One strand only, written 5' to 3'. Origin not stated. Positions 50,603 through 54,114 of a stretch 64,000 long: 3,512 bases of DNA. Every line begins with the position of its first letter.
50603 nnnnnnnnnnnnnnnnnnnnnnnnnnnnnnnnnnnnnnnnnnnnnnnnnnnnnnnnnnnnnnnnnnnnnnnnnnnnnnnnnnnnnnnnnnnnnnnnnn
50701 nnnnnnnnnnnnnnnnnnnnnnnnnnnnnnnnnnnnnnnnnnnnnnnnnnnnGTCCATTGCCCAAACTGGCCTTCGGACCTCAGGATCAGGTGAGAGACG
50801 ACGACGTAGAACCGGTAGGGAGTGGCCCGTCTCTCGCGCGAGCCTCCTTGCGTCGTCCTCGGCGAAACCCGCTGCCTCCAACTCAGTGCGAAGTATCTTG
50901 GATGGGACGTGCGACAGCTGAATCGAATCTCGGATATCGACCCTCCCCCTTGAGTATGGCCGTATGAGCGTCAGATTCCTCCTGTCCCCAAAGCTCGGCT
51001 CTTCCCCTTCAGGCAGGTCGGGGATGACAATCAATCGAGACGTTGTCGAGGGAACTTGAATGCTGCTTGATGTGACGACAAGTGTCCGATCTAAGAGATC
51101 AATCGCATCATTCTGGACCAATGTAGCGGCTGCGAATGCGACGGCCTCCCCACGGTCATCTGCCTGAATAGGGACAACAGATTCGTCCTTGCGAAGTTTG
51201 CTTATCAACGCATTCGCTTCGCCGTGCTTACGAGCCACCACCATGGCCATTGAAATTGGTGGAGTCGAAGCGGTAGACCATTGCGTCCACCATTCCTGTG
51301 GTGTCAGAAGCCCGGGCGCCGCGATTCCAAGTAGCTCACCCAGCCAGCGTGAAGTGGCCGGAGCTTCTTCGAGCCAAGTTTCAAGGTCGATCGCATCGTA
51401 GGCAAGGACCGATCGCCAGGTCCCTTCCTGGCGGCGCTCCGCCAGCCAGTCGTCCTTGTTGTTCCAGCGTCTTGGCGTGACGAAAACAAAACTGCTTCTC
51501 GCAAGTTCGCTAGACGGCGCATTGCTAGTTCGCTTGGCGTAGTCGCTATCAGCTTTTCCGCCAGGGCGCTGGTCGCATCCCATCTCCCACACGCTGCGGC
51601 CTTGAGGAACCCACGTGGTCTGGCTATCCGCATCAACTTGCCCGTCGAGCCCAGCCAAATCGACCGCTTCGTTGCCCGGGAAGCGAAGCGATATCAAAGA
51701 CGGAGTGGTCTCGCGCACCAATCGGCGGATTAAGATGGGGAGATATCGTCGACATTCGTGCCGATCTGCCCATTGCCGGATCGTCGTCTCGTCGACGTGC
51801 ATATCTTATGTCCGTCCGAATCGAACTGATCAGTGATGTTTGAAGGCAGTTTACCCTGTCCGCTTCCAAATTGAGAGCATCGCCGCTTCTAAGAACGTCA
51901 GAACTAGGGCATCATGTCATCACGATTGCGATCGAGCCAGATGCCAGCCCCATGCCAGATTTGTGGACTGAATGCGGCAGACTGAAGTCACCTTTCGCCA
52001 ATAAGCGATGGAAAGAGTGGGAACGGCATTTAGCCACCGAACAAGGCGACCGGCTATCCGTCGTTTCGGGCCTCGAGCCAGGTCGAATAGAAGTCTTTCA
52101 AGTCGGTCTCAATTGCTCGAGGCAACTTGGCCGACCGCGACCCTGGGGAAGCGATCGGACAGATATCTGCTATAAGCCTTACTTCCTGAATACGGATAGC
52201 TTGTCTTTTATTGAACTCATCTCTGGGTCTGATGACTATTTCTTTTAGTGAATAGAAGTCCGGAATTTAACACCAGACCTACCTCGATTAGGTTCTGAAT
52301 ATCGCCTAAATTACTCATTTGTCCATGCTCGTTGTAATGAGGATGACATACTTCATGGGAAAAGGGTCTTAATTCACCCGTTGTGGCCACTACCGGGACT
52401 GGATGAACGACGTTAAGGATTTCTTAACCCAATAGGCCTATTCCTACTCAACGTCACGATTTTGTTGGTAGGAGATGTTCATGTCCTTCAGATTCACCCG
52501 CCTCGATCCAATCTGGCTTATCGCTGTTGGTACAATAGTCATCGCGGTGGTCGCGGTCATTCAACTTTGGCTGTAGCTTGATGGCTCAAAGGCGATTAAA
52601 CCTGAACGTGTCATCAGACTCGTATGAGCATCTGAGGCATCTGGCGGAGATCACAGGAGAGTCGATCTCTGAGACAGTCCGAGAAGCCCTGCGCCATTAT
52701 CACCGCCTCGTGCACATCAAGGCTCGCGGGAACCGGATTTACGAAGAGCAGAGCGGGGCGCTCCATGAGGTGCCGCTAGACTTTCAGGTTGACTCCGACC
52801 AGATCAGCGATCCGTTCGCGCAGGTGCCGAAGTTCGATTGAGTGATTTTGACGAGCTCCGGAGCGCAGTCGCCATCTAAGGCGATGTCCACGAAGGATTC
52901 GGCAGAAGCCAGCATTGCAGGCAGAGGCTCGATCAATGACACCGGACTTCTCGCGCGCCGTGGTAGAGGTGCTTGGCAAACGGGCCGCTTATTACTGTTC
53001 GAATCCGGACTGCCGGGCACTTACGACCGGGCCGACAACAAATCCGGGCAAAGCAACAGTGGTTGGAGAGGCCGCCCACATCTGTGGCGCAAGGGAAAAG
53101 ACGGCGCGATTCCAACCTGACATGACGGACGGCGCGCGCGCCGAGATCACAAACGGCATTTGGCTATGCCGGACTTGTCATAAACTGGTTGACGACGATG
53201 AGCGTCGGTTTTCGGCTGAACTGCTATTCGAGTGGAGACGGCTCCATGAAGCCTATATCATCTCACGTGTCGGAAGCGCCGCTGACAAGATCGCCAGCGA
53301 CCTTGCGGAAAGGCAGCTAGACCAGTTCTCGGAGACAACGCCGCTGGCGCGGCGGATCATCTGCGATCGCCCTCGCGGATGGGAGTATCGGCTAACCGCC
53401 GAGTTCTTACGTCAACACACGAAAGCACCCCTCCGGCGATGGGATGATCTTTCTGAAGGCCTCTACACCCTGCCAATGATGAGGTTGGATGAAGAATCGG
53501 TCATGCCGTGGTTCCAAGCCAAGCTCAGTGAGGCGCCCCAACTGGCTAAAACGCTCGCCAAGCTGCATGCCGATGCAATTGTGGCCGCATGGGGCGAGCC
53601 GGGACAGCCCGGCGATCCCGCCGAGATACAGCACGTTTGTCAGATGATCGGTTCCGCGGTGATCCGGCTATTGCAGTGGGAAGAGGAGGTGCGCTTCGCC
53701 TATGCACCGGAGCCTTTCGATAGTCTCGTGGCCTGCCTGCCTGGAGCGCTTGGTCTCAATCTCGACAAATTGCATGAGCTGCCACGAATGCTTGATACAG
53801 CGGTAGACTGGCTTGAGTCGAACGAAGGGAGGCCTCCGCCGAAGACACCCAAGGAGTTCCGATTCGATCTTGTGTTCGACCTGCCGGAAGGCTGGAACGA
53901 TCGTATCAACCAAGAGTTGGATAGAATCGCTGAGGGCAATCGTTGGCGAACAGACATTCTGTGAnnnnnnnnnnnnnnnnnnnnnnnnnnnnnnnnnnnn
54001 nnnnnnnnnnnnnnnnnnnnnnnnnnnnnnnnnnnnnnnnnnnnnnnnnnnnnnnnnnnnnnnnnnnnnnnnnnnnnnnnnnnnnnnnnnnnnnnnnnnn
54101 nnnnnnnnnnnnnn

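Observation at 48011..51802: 1263-aa orphan protein without an NTPase motif: possible single-gene conflict or defence factor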

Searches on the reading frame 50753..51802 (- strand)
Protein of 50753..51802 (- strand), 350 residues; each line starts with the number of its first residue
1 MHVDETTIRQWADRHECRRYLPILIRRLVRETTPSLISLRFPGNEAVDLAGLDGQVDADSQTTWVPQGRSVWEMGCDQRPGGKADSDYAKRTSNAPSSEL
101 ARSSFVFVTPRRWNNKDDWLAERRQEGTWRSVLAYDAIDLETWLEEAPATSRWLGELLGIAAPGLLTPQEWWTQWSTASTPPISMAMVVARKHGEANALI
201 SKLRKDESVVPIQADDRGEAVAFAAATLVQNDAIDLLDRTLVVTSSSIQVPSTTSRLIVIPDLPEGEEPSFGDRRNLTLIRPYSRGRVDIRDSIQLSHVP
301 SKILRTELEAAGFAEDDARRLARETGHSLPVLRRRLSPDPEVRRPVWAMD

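Call 25: predict_structure(alignment_id=A2)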
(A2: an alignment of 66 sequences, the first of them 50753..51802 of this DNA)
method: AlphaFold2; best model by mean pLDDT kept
length: 350 residues; sequences in the alignment: 66
mean_pLDDT: 93.3   pTM: 0.89
mean pLDDT of the five models: 93.3, 93.1, 93.1, 92.2, 91.9
residues with pLDDT >= 90: 301; 70-90: 46; 50-70: 3; < 50: 0
segments of 3 or more residues with pLDDT < 50: none
pLDDT, mean of each block of 10 residues (from residue 1): 89 93 96 94 77 94 96 95 97 92 97 97 97 98 95 94 93 96 95 95 96 95 98 95 94 89 91 92 90 93 95 96 93 94 77
secondary structure, 60 per line:
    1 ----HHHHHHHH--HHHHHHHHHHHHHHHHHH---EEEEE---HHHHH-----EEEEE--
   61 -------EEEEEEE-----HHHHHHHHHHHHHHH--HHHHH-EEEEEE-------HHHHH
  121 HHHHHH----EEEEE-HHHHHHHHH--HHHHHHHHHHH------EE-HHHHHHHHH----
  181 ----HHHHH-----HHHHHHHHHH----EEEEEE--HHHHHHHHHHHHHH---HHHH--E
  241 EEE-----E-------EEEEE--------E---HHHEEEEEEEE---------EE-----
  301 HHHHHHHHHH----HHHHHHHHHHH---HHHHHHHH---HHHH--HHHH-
elements in order: H5-12 H15-32 E36-40 H44-48 E54-58 E68-74 H80-94 H97-101 E103-108 H116-126 E131-135 H137-145 H148-158 H168-176 H185-189 H195-204 E209-214 H217-230 H234-237 E240-243 E257-261 E277-284 H301-310 H315-325 H329-336 H340-343 H346-349

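Call 28: fold_search(model_id=the predicted structure, library=pdb)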
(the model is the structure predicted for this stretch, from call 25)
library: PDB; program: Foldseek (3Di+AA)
matches with E <= 10: 562; with E <= 0.001: 2
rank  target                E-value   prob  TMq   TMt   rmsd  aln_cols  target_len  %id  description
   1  8dgc_A                6.1e-06  0.99  0.22  0.07  18.2       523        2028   11  Avs3 bound to phage PhiV-1 terminase (released 2022-08-03)
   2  8dgc_B                5.3e-04  0.89  0.25  0.07  18.3       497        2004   10  Avs3 bound to phage PhiV-1 terminase (released 2022-08-03)
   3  9nc9_L                1.3e-03  0.92  0.27  0.14  13.1       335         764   12  Helical assembly of AVAST5 filament (released 2026-02-18)
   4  8dgf_B                1.9e-03  0.82  0.23  0.07  15.4       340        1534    9  Avs4 bound to phage PhiV-1 portal (released 2022-08-03)
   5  8dgf_A                2.2e-03  0.85  0.26  0.09  11.3       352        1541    9  Avs4 bound to phage PhiV-1 portal (released 2022-08-03)
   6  9nc9_D                2.7e-03  0.89  0.27  0.14  12.8       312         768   12  Helical assembly of AVAST5 filament (released 2026-02-18)
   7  9nc9_R                6.6e-03  0.75  0.26  0.14  13.5       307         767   10  Helical assembly of AVAST5 filament (released 2026-02-18)
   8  3j95_F                2.0e-02  0.35  0.21  0.17  15.9       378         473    9  Structure of ADP-bound N-ethylmaleimide sensitive factor determined by single particle cryoelectron microscopy (released 2015-01-28)
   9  5z5c_B                2.8e-02  0.09  0.13  0.13  20.6       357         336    8  Crystal structure of hydrogen sulfide-producing enzyme (Fn1055) from Fusobacterium nucleatum: lysine-dimethylated form (released 2018-02-14)
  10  9gi1_a                4.0e-02  0.38  0.24  0.17  16.8       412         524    9  Structure of the S.aureus MecA/ClpC/ClpP degradation system (released 2025-08-20)
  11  1fok_A                5.4e-02  0.93  0.27  0.18   8.3       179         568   14  STRUCTURE OF RESTRICTION ENDONUCLEASE FOKI BOUND TO DNA (released 1997-12-03)
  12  8tbs_F                5.7e-02  0.13  0.13  0.10  18.7       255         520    9  Structure of human erythrocyte pyruvate kinase in complex with an allosteric activator AG-946 (released 2023-12-27)
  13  6vm5                  5.7e-02  0.12  0.20  0.18  19.5       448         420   14  Structure of Moraxella osloensis Cap4 SAVED/CARF-domain containing receptor (released 2020-06-17)
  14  3gqy_A                6.5e-02  0.12  0.13  0.10  17.4       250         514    8  Activator-Bound Structure of Human Pyruvate Kinase M2 (released 2009-04-07)
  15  3u2z_D                6.9e-02  0.11  0.12  0.10  18.3       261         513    9  Activator-Bound Structure of Human Pyruvate Kinase M2 (released 2012-09-12)
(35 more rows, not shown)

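Call 49: search_protein_representatives(alignment_id=A4)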
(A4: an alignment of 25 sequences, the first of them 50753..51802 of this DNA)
Query: 25 sequences, 352 profile positions. Proteins with E-value up to 0.001 (for the whole library): 3973; up to 1e-10: 3367; up to 1e-30: 2391. The best 150 are listed.
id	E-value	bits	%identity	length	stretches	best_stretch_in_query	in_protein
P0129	2.4e-142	490.7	-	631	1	1-351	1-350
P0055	8.4e-142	488.9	-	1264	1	2-351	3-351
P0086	1.4e-133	461.9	-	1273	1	3-351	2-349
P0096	2.6e-130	451.1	-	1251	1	1-351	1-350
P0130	1.8e-125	435.2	-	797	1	2-352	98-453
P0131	1.7e-122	425.4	-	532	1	2-352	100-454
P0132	6.0e-122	423.6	-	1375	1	2-352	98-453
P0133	1.1e-120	419.4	-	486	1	2-352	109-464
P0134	2.2e-118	411.9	-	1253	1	2-352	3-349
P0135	2.9e-118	411.5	-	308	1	1-310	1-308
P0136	1.3e-117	409.4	-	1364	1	2-352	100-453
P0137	2.0e-117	408.8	-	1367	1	2-352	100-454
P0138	4.6e-117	407.6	-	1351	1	3-352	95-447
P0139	5.4e-117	407.3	-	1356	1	2-352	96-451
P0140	6.0e-116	403.9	-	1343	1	3-352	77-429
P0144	7.4e-116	403.6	-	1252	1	2-352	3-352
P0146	3.7e-115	401.3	-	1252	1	2-352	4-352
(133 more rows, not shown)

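Call 82: search_protein_families(library=padloc, proteins=[P0134, P0144, P0146], max_evalue=1)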
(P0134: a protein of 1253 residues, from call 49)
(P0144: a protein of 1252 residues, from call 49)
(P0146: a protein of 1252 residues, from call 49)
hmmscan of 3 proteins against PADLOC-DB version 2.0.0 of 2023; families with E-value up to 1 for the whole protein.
P0134 (1253 aa): 1 family
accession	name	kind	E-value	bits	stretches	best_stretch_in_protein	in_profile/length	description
PDLC03991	PD-Lambda-4_A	-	0.059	9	1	526-637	558-661/1283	-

P0144 (1252 aa): 2 families
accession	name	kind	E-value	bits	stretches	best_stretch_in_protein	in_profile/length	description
PDLC03991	PD-Lambda-4_A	-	9.3e-05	18.2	1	529-640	558-662/1283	-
PDLC03990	PD-Lambda-4_A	-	0.0014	14.7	1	528-637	217-319/943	-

P0146 (1252 aa): 2 families
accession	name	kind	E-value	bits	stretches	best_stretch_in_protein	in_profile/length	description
PDLC03991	PD-Lambda-4_A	-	3.6e-10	36.2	1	528-661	558-683/1283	-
PDLC03990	PD-Lambda-4_A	-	6.2e-05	19.2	1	528-646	218-328/943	-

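Call 112: fold_search(model_id=the predicted structure, library=viral)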
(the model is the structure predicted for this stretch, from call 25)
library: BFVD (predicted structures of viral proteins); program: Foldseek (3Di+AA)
matches with E <= 10: 366; with E <= 0.001: 0
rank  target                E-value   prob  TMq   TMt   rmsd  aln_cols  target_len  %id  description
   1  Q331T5                1.6e-02  0.98  0.28  0.43   5.5       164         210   12  (no name in the UniProt tables at hand)
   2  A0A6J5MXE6            2.6e-02  0.12  0.13  0.10  18.7       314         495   12  HELICc domain containing protein [uncultured Caudovirales phage]
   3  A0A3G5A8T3            2.8e-02  0.41  0.26  0.11  17.7       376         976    8  Superfamily II helicase [Hyperionvirus sp.]
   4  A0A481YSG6            3.5e-02  0.72  0.33  0.26  11.7       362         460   12  Ankyrin repeat protein [Marseillevirus LCMAC102]
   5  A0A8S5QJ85            3.8e-02  0.99  0.28  0.33   7.0       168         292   11  Restriction endonuclease [Siphoviridae sp. ctezl47]
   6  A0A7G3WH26            3.8e-02  0.87  0.22  0.40   6.4       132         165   14  Putative endodeoxyribonuclease I [Arthronema virus TR020]
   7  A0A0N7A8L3            3.8e-02  0.63  0.21  0.34   8.1       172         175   13  (no name in the UniProt tables at hand)
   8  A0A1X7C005            4.2e-02  0.41  0.29  0.09  19.4       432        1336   11  (no name in the UniProt tables at hand)
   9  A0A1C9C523            7.2e-02  0.75  0.27  0.24   8.0       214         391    9  Putative replication factor C subunit 1 [Heterosigma akashiwo virus 01]
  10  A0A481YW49            7.6e-02  0.82  0.24  0.37  11.5       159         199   14  DNA-directed RNA polymerase subunit 5 [Marseillevirus LCMAC103]
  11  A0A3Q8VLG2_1          8.5e-02  0.05  0.11  0.05  22.7       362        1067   11  Polyprotein (Fragment) [Sugarcane mosaic virus]
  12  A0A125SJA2            9.1e-02  0.21  0.20  0.22  12.5       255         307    9  (no name in the UniProt tables at hand)
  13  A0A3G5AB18            1.2e-01  0.05  0.12  0.09  21.2       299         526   11  Primase C-terminal 2 domain-containing protein [Hyperionvirus sp.]
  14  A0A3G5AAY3            1.3e-01  0.04  0.10  0.04  22.6       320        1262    9  Primase C-terminal 2 domain-containing protein [Hyperionvirus sp.]
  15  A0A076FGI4            1.5e-01  0.66  0.20  0.33   6.6       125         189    8  Putative RNA polymerase subunit RPB5 [Aureococcus anophagefferens virus]
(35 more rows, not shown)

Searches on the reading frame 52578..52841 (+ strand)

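Call 45: search_protein_families(library=pfam, proteins=[window:52578-52841:+], max_evalue=0.01)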
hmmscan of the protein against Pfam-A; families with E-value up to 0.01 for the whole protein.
window:52578-52841:+ (87 aa): 2 families
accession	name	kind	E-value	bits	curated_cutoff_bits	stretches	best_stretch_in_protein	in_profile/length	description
PF01402.27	RHH_1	-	3.5e-06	27.2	20.5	1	6-42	1-37/39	Ribbon-helix-helix protein, copG family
PF07704.17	PSK_trans_fac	-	0.00056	21.2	28.3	1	17-42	12-37/82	Rv0623-like transcription factor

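Call 107: search_protein_families(library=padloc, proteins=[window:52578-52841:+], max_evalue=0.01)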
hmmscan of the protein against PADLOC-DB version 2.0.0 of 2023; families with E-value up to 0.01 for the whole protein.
window:52578-52841:+ (87 aa): 0 families

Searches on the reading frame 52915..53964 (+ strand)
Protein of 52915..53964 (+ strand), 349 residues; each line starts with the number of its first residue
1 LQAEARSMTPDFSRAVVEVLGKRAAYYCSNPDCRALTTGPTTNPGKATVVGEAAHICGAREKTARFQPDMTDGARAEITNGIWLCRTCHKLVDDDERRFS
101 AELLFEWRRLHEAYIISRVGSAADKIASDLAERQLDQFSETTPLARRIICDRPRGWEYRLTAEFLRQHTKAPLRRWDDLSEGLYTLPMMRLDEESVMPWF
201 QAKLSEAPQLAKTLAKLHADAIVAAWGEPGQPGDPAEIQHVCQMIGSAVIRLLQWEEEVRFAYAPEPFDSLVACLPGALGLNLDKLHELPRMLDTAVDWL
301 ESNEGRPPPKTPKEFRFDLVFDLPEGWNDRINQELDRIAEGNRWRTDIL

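Call 45: search_protein_families(library=pfam, proteins=[window:52915-53964:+], max_evalue=0.01)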
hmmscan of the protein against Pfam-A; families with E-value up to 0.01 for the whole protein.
window:52915-53964:+ (349 aa): 1 family
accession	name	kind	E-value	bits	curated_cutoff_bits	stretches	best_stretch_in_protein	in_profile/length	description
PF13391.12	HNH_2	-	0.0016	18.7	21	1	49-93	11-59/66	HNH endonuclease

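Call 107: search_protein_families(library=padloc, proteins=[window:52915-53964:+], max_evalue=0.01)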
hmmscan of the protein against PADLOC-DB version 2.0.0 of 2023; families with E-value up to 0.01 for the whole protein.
window:52915-53964:+ (349 aa): 13 families
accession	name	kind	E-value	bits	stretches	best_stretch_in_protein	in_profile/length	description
PDLC04772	PDC-M68A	-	1e-24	85.9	1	8-126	1-119/253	-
PDLC01997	SAVED1--SAVED_HNH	-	1.1e-14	52.7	1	18-125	12-117/368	-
PDLC00739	Effector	-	1.8e-14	51.9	1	14-124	10-120/378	Endonuclease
PDLC00746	Effector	-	3.7e-13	47.2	1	46-120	50-124/389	Endonuclease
PDLC00747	Effector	-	1.8e-10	38.5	1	43-127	41-131/373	Endonuclease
PDLC00749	Effector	-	1.6e-08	32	1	44-118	45-123/395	Endonuclease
PDLC04773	PDC-M68A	-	4.8e-07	28.1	1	70-121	1-52/200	-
PDLC00740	Effector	-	3.3e-06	24.1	1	44-125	45-126/391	Endonuclease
PDLC00406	SduA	-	1.2e-05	23.5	1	24-126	30-126/326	DUF4263 domain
PDLC01998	SAVED1--SAVED_HNH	-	3.3e-05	20.8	1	13-115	115-217/506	-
PDLC00743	Effector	-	4e-05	20.9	1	46-125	34-117/384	Endonuclease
PDLC01999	SAVED1--SAVED_HNH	-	0.00011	19.3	1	45-123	46-121/387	-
PDLC00742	Effector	-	0.00027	17.8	1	14-108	123-217/527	Endonuclease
